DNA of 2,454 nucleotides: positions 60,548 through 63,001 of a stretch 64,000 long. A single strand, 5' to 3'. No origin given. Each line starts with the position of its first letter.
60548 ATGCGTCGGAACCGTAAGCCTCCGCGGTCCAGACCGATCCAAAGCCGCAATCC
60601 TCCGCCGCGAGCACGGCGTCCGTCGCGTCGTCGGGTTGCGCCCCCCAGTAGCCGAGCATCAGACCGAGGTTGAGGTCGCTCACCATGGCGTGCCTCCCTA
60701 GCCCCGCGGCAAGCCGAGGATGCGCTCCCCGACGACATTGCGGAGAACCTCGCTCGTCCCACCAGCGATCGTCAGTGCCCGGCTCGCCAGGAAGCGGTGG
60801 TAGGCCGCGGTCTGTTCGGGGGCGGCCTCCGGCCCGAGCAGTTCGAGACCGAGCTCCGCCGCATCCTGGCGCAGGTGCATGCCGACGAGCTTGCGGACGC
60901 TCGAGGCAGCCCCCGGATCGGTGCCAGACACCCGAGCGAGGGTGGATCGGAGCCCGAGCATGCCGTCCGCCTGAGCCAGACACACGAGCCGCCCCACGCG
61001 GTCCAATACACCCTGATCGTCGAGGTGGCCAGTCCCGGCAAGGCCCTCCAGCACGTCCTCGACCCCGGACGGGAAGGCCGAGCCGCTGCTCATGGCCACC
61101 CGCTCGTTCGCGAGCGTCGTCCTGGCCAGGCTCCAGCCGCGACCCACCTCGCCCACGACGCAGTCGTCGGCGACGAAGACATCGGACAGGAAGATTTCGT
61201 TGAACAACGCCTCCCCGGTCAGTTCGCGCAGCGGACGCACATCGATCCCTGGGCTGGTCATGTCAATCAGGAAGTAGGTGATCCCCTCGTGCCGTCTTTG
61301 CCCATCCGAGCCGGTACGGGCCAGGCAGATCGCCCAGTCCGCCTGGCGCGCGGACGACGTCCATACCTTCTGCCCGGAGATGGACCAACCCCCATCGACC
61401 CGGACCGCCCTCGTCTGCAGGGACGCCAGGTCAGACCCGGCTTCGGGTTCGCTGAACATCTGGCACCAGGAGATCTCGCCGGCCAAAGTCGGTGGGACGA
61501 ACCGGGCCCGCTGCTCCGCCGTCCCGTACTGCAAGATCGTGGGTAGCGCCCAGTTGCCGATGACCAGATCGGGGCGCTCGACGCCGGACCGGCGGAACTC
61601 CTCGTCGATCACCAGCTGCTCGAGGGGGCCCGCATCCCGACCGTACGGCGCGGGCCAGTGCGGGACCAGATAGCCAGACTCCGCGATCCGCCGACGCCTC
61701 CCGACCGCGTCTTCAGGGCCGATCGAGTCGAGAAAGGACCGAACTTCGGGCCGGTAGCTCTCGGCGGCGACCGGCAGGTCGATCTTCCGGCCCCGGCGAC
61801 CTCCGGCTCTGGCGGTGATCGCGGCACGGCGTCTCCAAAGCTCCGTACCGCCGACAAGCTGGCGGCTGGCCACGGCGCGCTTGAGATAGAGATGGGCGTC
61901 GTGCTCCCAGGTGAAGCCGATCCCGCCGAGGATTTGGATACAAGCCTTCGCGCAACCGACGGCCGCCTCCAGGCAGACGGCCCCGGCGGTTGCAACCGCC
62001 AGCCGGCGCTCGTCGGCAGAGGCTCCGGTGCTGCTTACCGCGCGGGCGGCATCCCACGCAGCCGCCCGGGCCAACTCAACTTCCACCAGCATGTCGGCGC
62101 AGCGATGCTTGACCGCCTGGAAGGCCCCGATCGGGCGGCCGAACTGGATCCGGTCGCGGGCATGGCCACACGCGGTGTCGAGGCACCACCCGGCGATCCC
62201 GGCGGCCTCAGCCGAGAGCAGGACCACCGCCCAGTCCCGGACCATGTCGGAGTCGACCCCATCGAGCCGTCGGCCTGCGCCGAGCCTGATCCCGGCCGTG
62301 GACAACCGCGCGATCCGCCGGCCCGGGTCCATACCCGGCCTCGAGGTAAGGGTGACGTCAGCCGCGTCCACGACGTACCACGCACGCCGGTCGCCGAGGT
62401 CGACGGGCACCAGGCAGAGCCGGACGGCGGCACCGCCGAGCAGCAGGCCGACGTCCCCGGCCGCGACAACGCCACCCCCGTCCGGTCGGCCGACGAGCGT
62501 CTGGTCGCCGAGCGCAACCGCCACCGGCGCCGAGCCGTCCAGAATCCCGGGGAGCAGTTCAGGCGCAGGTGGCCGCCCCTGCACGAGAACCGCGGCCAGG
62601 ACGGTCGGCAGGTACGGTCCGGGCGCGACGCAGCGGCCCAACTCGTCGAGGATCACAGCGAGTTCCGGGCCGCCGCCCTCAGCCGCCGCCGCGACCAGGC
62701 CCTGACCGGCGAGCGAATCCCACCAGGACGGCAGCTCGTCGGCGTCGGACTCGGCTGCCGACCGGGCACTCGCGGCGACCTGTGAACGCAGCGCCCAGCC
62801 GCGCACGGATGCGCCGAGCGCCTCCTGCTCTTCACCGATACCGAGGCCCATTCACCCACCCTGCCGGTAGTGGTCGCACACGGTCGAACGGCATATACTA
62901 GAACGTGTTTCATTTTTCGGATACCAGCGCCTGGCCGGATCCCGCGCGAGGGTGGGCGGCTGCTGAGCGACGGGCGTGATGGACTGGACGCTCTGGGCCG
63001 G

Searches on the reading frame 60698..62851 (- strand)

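Call 23: search_protein_families(library=pfam, proteins=[window:60698-62851:-], max_evalue=0.01)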
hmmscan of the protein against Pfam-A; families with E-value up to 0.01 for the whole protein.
window:60698-62851:- (717 aa): 4 families
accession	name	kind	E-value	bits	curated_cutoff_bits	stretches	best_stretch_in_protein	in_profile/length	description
PF00441.29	Acyl-CoA_dh_1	-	2.2e-37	129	22.4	2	211-341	17-143/150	Acyl-CoA dehydrogenase, C-terminal domain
PF02770.24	Acyl-CoA_dh_M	-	3.7e-20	72.3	33.3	1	463-548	1-85/97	Acyl-CoA dehydrogenase, middle domain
PF02771.21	Acyl-CoA_dh_N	-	2.7e-11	44.3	22.9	1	386-459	37-113/113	Acyl-CoA dehydrogenase, N-terminal domain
PF08028.16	Acyl-CoA_dh_2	-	4.1e-05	24.3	22.7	1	212-314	3-111/134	Acyl-CoA dehydrogenase, C-terminal domain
